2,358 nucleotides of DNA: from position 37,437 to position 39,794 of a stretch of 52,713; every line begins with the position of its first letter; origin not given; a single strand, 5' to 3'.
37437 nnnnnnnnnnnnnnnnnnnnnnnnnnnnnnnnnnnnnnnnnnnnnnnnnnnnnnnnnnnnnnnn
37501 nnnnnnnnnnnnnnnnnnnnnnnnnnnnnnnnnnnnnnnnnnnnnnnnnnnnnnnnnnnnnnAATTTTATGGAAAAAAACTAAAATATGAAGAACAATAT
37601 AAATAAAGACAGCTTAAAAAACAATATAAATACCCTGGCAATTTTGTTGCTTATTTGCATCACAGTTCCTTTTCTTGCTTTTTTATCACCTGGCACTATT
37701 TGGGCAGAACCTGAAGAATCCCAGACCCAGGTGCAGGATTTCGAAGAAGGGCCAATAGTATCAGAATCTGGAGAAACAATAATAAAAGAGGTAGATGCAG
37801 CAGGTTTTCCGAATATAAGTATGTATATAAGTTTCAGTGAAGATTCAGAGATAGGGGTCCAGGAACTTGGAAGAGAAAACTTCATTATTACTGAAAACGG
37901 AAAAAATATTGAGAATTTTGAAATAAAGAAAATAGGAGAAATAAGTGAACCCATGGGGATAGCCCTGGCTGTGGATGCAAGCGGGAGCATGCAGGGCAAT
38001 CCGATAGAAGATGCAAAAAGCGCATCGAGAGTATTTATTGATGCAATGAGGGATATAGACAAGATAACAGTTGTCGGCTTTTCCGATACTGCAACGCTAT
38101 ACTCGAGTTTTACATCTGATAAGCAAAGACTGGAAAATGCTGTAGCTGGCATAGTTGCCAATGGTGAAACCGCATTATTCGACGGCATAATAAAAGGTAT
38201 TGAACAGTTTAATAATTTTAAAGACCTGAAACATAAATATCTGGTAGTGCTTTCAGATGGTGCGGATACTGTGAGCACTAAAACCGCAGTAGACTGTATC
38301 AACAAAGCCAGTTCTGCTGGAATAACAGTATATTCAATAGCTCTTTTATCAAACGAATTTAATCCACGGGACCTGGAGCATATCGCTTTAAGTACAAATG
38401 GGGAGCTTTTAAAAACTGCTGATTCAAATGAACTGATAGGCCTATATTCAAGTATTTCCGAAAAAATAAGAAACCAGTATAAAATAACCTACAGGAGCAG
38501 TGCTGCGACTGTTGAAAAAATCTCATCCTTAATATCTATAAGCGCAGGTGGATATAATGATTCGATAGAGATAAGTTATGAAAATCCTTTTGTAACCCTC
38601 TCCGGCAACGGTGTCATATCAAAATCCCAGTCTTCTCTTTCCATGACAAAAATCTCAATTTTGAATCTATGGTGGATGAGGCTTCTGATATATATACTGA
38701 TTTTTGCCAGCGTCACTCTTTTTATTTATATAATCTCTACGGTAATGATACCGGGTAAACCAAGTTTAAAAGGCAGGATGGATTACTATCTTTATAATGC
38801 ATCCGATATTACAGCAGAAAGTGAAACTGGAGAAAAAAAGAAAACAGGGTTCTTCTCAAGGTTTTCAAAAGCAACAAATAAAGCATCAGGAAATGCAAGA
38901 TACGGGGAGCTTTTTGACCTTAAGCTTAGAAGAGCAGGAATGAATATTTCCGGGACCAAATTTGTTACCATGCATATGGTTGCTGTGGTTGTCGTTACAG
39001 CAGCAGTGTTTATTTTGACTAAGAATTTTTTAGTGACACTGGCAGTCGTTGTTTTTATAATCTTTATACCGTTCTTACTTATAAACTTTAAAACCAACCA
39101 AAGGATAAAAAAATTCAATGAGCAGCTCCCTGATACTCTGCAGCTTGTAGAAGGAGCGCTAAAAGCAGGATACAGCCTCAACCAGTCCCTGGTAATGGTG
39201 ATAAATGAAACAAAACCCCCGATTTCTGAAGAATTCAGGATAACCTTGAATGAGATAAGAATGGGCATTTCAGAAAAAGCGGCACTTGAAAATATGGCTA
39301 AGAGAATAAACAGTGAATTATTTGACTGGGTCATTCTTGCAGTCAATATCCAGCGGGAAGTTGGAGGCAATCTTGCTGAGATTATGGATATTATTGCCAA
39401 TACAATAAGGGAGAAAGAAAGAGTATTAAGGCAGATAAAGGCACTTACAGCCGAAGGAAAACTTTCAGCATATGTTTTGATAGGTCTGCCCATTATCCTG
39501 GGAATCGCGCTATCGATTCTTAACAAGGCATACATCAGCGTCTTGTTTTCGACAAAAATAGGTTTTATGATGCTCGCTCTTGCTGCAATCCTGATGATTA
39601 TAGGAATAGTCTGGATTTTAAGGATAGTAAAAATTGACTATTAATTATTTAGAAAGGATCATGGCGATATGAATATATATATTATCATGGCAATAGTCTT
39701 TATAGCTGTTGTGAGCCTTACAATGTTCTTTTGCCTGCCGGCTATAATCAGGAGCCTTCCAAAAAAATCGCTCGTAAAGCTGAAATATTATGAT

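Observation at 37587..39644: Extracytoplasmic vWA (MIDAS-intact) domain fused to the TadB platform protein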

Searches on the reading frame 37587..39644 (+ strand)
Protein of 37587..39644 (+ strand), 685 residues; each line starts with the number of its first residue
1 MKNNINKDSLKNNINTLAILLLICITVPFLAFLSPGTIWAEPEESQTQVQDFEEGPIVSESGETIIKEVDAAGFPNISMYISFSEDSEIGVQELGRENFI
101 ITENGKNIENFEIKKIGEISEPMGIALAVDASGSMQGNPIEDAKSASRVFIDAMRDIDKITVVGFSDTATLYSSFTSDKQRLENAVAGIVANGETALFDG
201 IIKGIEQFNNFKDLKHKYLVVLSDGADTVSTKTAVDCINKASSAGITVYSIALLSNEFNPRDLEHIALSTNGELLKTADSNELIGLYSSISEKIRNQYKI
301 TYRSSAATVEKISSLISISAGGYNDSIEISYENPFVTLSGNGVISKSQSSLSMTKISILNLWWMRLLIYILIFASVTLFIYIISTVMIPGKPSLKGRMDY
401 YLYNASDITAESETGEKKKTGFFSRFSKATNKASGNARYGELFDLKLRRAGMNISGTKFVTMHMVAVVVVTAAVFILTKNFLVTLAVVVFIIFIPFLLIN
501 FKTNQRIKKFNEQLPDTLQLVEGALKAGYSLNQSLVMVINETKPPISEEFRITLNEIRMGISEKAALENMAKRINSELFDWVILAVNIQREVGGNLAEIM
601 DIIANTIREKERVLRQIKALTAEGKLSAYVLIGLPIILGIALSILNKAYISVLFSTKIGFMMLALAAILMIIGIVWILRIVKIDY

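Call 3: search_protein_families(library=pfam, proteins=[window:37587-39644:+], max_evalue=0.01)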
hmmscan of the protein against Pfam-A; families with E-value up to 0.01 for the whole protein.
window:37587-39644:+ (685 aa): 3 families
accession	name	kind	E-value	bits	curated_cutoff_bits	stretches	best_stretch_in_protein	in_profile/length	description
PF00482.28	T2SSF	-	9.6e-18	64.8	25.2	1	523-641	7-122/125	Type II secretion system (T2SS), protein F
PF00092.34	VWA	-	2.9e-13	50.9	23.8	1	125-283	2-168/174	von Willebrand factor type A domain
PF13519.12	VWA_2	-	1.5e-12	48.6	27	1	126-225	2-106/107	von Willebrand factor type A domain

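Call 6: search_protein_families(library=ncbifam, proteins=[window:37587-39644:+], max_evalue=0.01)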
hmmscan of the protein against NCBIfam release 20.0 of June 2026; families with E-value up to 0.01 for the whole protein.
window:37587-39644:+ (685 aa): 7 families
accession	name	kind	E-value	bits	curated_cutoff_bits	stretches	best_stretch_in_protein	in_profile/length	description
TIGR03436.1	acidobact_VWFA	subfamily_domain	2.3e-20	73.3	81.25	1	91-308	24-296/324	VWA domain-containing protein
TIGR02442.1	Cob-chelat-sub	hypoth_equivalog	1.7e-09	36.7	779.45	1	121-234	471-589/641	putative cobaltochelatase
NF046075.1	UpsF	equivalog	3.6e-09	35.9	400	1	460-671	260-459/484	membrane pilin protein UpsF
NF047508.1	VWA_BatA_Lepto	exception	1.9e-08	33.7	380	1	119-292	85-271/315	VWA domain-containing protein BatA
TIGR03788.1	marine_srt_targ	equivalog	1e-07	30.8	551.65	1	125-226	274-380/629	marine proteobacterial sortase target protein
NF010238.0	PRK13685.1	subfamily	0.004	16.3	432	1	125-249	99-240/335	hypothetical protein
TIGR02031.1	BchD-ChlD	equivalog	0.0061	15.3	499.55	1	111-277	413-582/608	magnesium chelatase ATPase subunit D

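Call 7: find_homologous_proteins(query=window:37587-39641:+, max_evalue=0.00001)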
Query window:37587-39641:+ (685 aa): 131 proteins with E <= 0.00001 among 8000 candidates; the best 120 are listed.
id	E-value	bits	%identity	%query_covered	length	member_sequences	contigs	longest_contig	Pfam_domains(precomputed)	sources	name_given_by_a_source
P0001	0.0e+0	1458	100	100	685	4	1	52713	PF00092.35,PF13519.13,PF00482.29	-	-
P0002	0.0e+0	1093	72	100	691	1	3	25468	PF00092.35,PF13519.13,PF00482.29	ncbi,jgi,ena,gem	-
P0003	0.0e+0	1081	73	97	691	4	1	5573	PF00092.35,PF13519.13,PF00482.29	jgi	jgi:tight adherence protein B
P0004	0.0e+0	1068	74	95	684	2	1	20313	PF13768.13,PF00092.35,PF13519.13,PF00482.29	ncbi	-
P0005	2.5e-264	897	62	98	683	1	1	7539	PF13768.13,PF00092.35,PF13519.13,PF00482.29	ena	-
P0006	4.4e-262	889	62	98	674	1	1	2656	PF13768.13,PF00092.35,PF13519.13,PF00482.29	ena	-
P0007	1.9e-261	887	60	99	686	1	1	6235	PF00092.35,PF13519.13,PF00482.29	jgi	jgi:Flp pilus assembly protein TadB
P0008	8.8e-261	885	60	99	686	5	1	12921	PF00092.35,PF13519.13,PF00482.29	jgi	jgi:Flp pilus assembly protein TadB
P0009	1.7e-260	884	62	98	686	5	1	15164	PF00092.35,PF13519.13,PF00482.29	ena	-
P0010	2.2e-260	884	60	100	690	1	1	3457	PF00092.35,PF13519.13,PF00482.29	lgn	-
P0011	5.6e-260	882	60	100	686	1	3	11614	PF00092.35,PF13519.13,PF00482.29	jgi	jgi:tight adherence protein B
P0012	3.0e-259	880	64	92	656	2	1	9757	PF13768.13,PF00092.35,PF13519.13,PF00482.29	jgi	jgi:tight adherence protein B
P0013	3.1e-258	877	61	98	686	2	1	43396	PF00092.35,PF13519.13,PF00482.29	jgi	jgi:tight adherence protein B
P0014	3.7e-257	873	61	97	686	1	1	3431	PF00092.35,PF13519.13,PF00482.29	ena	-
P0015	3.1e-256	870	61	98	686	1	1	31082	PF00092.35,PF25106.2,PF13519.13,PF00482.29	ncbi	-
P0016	7.8e-255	865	60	100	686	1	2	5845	PF13768.13,PF00092.35,PF13519.13,PF00482.29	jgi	jgi:tight adherence protein B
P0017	7.8e-252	855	63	91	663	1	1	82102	PF13768.13,PF00092.35,PF13519.13,PF00482.29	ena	-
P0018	9.2e-251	852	60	98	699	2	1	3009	PF00092.35,PF13519.13,PF00482.29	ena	-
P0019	2.2e-250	851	60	94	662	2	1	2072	PF00092.35,PF13519.13,PF00482.29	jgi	jgi:tight adherence protein B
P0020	3.4e-250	850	62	91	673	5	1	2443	PF13768.13,PF00092.35,PF13519.13,PF00482.29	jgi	jgi:tight adherence protein B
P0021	5.6e-248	843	59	98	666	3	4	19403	PF13768.13,PF00092.35,PF13519.13,PF00482.29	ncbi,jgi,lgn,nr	ncbi:MAG: VWA domain-containing protein [Actinobacteria bacterium]|nr:VWA domain-containing protein 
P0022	5.1e-245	833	60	95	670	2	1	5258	PF13768.13,PF00092.35,PF13519.13,PF00482.29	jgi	jgi:tight adherence protein B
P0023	5.1e-245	833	58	98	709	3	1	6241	PF00092.35,PF13519.13,PF00482.29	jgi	-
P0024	2.2e-243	828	62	91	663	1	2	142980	PF13768.13,PF00092.35,PF13519.13,PF00482.29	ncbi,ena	-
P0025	6.0e-241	819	61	92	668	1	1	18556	PF13768.13,PF00092.35,PF13519.13,PF00482.29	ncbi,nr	ncbi:MAG: type II secretion system F family protein [Actinobacteria bacterium]|nr:type II secretion 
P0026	6.2e-239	813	57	96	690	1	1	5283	PF00092.35,PF13519.13,PF00482.29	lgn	-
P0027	1.0e-237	809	57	98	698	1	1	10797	PF13768.13,PF00092.35,PF13519.13,PF00482.29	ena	-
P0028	8.7e-237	806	56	100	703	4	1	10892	PF13768.13,PF00092.35,PF13519.13,PF05762.21,PF00482.29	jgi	-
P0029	1.5e-236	805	57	98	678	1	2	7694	PF00092.35,PF13519.13,PF00482.29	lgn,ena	-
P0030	1.5e-227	775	65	80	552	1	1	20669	PF13519.13,PF00482.29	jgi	jgi:tight adherence protein B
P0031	2.4e-227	775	55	97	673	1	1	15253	PF13768.13,PF00092.35,PF13519.13,PF00482.29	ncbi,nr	ncbi:MAG: VWA domain-containing protein [Actinobacteria bacterium]|nr:VWA domain-containing protein 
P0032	4.0e-223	761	57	91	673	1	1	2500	PF13768.13,PF00092.35,PF13519.13,PF00482.29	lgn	-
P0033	4.2e-223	761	55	98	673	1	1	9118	PF13768.13,PF00092.35,PF13519.13,PF00482.29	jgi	-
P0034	5.0e-223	760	57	91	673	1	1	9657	PF13768.13,PF00092.35,PF13519.13,PF00482.29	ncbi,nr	ncbi:MAG: VWA domain-containing protein [Actinobacteria bacterium]|nr:VWA domain-containing protein 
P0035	1.7e-222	759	56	91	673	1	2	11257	PF13768.13,PF00092.35,PF13519.13,PF00482.29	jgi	-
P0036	4.9e-222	757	55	92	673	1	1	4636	PF13768.13,PF00092.35,PF13519.13,PF00482.29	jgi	jgi:tight adherence protein B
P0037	6.5e-222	757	54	98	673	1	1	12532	PF13768.13,PF00092.35,PF13519.13,PF00482.29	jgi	jgi:tight adherence protein B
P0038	2.4e-221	755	57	93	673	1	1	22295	PF13768.13,PF00092.35,PF13519.13,PF00482.29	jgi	jgi:tight adherence protein B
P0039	4.8e-221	754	54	96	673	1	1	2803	PF13768.13,PF00092.35,PF13519.13,PF00482.29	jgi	jgi:tight adherence protein B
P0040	2.8e-219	748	53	99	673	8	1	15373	PF13768.13,PF00092.35,PF13519.13,PF00482.29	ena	-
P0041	3.9e-219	747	56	91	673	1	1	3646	PF13768.13,PF00092.35,PF13519.13,PF00482.29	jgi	-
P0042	7.2e-219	747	54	98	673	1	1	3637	PF13768.13,PF00092.35,PF13519.13,PF00482.29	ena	-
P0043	1.3e-218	746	56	91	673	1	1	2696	PF13768.13,PF00092.35,PF13519.13,PF00482.29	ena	-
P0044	1.5e-216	739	55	91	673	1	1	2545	PF13768.13,PF00092.35,PF13519.13,PF00482.29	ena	-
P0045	6.0e-216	737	65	75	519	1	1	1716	PF00482.29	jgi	jgi:tight adherence protein B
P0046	4.4e-214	731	55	90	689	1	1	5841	PF13768.13,PF00092.35,PF13519.13,PF00482.29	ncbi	-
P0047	5.5e-212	724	54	91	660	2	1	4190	PF13768.13,PF00092.35,PF13519.13,PF00482.29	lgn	-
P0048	5.2e-202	691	62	74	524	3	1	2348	PF00482.29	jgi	jgi:tight adherence protein B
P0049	2.4e-199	682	60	79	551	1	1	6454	PF13519.13,PF00482.29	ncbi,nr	ncbi:MAG: type II secretion system F family protein, partial [Actinobacteria bacterium]|nr:type II s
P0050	1.1e-192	660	48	92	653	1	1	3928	PF13768.13,PF00092.35,PF13519.13,PF00482.29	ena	-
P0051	4.6e-192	658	59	77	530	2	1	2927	PF13519.13,PF00482.29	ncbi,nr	ncbi:MAG: type II secretion system F family protein, partial [Actinobacteria bacterium]|nr:type II s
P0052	6.1e-192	658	48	88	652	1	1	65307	PF13768.13,PF00092.35,PF13519.13,PF00482.29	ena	-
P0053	1.4e-189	650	47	92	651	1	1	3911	PF13768.13,PF00092.35,PF13519.13,PF00482.29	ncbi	-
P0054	2.3e-189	649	50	92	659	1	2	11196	PF13768.13,PF00092.35,PF13519.13,PF00482.29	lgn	-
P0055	2.6e-189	649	48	92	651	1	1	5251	PF13768.13,PF00092.35,PF13519.13,PF00482.29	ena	-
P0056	4.7e-189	648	48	91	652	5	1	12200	PF13768.13,PF00092.35,PF13519.13,PF00482.29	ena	-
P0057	4.7e-189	648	50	89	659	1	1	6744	PF13768.13,PF00092.35,PF13519.13,PF00482.29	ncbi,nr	ncbi:MAG: VWA domain-containing protein [Actinobacteria bacterium]|nr:VWA domain-containing protein 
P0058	5.9e-189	648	51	92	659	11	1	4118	PF13768.13,PF00092.35,PF13519.13,PF00482.29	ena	-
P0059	2.2e-188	646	48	92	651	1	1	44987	PF13768.13,PF00092.35,PF13519.13,PF00482.29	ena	-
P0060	2.5e-188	646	49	92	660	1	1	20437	PF13768.13,PF00092.35,PF13519.13,PF00482.29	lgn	-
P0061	7.5e-188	644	47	92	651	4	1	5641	PF13768.13,PF00092.35,PF13519.13,PF00482.29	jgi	-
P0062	8.9e-188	644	48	92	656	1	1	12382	PF13768.13,PF00092.35,PF13519.13,PF00482.29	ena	-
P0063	1.7e-187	643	50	92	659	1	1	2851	PF13768.13,PF00092.35,PF13519.13,PF00482.29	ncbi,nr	ncbi:MAG: VWA domain-containing protein [Actinobacteria bacterium]|nr:VWA domain-containing protein 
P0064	3.7e-187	642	48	92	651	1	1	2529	PF13768.13,PF00092.35,PF13519.13,PF00482.29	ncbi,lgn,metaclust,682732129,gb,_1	metaclust:\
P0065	4.2e-187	642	48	92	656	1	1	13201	PF13768.13,PF00092.35,PF13519.13,PF00482.29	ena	-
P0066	2.4e-186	639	48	92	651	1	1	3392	PF13768.13,PF00092.35,PF13519.13,PF00482.29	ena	-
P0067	4.1e-186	638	48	92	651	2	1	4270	PF13768.13,PF00092.35,PF13519.13,PF00482.29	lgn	-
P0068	7.0e-186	638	48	92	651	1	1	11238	PF13768.13,PF00092.35,PF13519.13,PF00482.29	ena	-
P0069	1.4e-185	637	47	92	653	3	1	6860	PF13768.13,PF00092.35,PF13519.13,PF00482.29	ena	-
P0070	1.7e-185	636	49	92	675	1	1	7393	PF13768.13,PF00092.35,PF13519.13,PF00482.29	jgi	jgi:tight adherence protein B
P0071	3.9e-185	635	50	92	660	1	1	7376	PF13768.13,PF00092.35,PF13519.13,PF00482.29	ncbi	-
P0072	4.0e-185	635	45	95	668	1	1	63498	PF13768.13,PF00092.35,PF13519.13,PF00482.29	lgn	-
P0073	3.1e-184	632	50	91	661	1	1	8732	PF13768.13,PF00092.35,PF13519.13,PF00482.29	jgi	jgi:tight adherence protein B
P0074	7.1e-184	631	47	92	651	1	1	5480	PF13768.13,PF00092.35,PF13519.13,PF00482.29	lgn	-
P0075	9.7e-183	627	49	92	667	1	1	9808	PF13768.13,PF00092.35,PF13519.13,PF00482.29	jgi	jgi:tight adherence protein B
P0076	1.4e-182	627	46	92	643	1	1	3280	PF13768.13,PF00092.35,PF13519.13,PF00482.29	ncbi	-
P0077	5.9e-182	625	46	89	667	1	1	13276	PF13768.13,PF00092.35,PF13519.13,PF00482.29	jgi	jgi:tight adherence protein B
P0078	2.2e-181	623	45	89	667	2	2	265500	PF00092.35,PF13519.13,PF00482.29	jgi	-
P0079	1.9e-180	620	45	96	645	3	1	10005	PF13768.13,PF00092.35,PF13519.13,PF00482.29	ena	-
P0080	4.9e-180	618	46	92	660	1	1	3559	PF13768.13,PF00092.35,PF13519.13,PF00482.29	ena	-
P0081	5.6e-180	618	49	92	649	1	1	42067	PF13768.13,PF00092.35,PF13519.13,PF00482.29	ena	-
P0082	1.2e-179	617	48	92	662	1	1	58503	PF13768.13,PF00092.35,PF13519.13,PF00482.29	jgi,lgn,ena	-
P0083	2.3e-179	616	47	89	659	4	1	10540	PF13768.13,PF00092.35,PF13519.13,PF00482.29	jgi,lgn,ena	-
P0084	1.4e-177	610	48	92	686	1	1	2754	PF13768.13,PF00092.35,PF13519.13,PF00482.29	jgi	jgi:tight adherence protein B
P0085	2.1e-174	600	66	60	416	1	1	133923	PF00482.29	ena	-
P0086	2.1e-169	583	44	91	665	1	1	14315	PF13768.13,PF00092.35,PF13519.13,PF00482.29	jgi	-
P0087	4.5e-168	579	43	89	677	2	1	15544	PF13768.13,PF00092.35,PF13519.13,PF00482.29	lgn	-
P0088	4.3e-166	572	42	98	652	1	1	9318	PF13768.13,PF00092.35,PF13519.13,PF00482.29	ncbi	-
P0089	2.2e-155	537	48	81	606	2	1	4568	PF13768.13,PF00092.35,PF13519.13,PF00482.29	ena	-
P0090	8.4e-110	386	34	92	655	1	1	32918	PF13768.13,PF00092.35,PF13519.13,PF00482.29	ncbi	-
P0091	1.1e-99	353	47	52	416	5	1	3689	PF13768.13,PF00092.35,PF13519.13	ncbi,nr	ncbi:MAG: VWA domain-containing protein, partial [Actinobacteria bacterium]|nr:VWA domain-containing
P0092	2.4e-94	335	35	90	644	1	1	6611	PF00092.35,PF13519.13,PF00482.29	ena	-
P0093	6.6e-93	331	31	90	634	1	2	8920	PF00092.35,PF13519.13,PF00482.29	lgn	-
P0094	1.2e-90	323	30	90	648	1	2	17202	PF13768.13,PF00092.35,PF13519.13,PF05762.21,PF00482.29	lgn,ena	-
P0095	1.5e-83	300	32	85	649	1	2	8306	PF13768.13,PF00092.35,PF13519.13,PF05762.21,PF00482.29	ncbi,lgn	-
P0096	3.4e-83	298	32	92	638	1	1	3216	PF00092.35,PF13519.13,PF00482.29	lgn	-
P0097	2.3e-81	292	31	92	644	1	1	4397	PF00092.35,PF13519.13,PF00482.29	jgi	jgi:tight adherence protein B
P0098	4.2e-77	278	38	36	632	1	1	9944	PF13768.13,PF00092.35,PF13519.13,PF05762.21,PF00482.29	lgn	-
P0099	1.5e-76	276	40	29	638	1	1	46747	PF13768.13,PF00092.35,PF13519.13,PF05762.21,PF00482.29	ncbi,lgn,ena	-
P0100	3.6e-76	275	31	90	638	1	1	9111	PF13768.13,PF00092.35,PF13519.13,PF00482.29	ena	-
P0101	1.9e-63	233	42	27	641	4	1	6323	PF00092.35,PF13519.13,PF00482.29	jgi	-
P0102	5.5e-61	225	39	34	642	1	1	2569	PF13768.13,PF00092.35,PF13519.13,PF00482.29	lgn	-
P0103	8.4e-56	208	26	86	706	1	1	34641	PF13768.13,PF00092.35,PF13519.13,PF05762.21,PF00482.29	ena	-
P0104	8.6e-56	208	41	30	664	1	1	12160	PF13768.13,PF00092.35,PF13519.13,PF05762.21,PF00482.29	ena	-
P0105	2.0e-55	207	27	85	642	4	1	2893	PF00092.35,PF13519.13,PF05762.21,PF00482.29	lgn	-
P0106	6.8e-55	205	26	86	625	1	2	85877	PF00092.35,PF13519.13,PF05762.21,PF00482.29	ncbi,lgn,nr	ncbi:MAG TPA: type II secretion system F family protein [Gaiellaceae bacterium]|nr:type II secretion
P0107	4.1e-51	192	28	81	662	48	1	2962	PF00092.35,PF13519.13,PF00482.29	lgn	-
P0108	2.8e-50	190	25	90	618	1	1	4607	PF00092.35,PF13519.13,PF00482.29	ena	-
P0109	2.7e-40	157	25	81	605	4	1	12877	PF13768.13,PF00092.35,PF13519.13,PF00482.29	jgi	jgi:tight adherence protein B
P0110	3.7e-31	127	32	38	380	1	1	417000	PF13768.13,PF00092.35,PF13519.13,PF05762.21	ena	-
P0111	7.5e-29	119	34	38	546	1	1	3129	PF00092.35,PF13519.13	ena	-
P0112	3.7e-25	107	29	35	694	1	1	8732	PF00092.35,PF13519.13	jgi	jgi:serine/threonine protein kinase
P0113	6.6e-25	106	32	34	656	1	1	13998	PF13768.13,PF00498.32,PF17957.8,PF00092.35,PF13519.13,PF16697.11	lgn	-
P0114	8.9e-22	96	26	36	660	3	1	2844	PF13768.13,PF00092.35,PF13519.13,PF05762.21,PF09967.16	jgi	jgi:Ca-activated chloride channel family protein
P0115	2.0e-21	94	30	35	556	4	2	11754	PF13768.13,PF00092.35,PF13519.13,PF05762.21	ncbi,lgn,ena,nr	ncbi:MAG: VWA domain-containing protein [Syntrophomonas sp.]|nr:VWA domain-containing protein [Syntr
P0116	2.2e-21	94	27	36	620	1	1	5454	PF13768.13,PF17957.8,PF00092.35,PF13519.13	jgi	jgi:VWFA-related protein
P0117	7.7e-21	93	31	33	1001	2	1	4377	PF00092.35,PF18962.8,PF13519.13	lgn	-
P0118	6.8e-20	89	28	31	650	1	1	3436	PF13768.13,PF00092.35,PF13519.13,PF05762.21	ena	-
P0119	7.4e-20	89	33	33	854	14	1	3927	PF17957.8,PF00092.35,PF13519.13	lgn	-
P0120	6.8e-19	86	32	33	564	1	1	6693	PF17957.8,PF00092.35,PF13519.13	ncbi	ncbi:MAG: VWA domain-containing protein, partial [Thermoanaerobaculia bacterium]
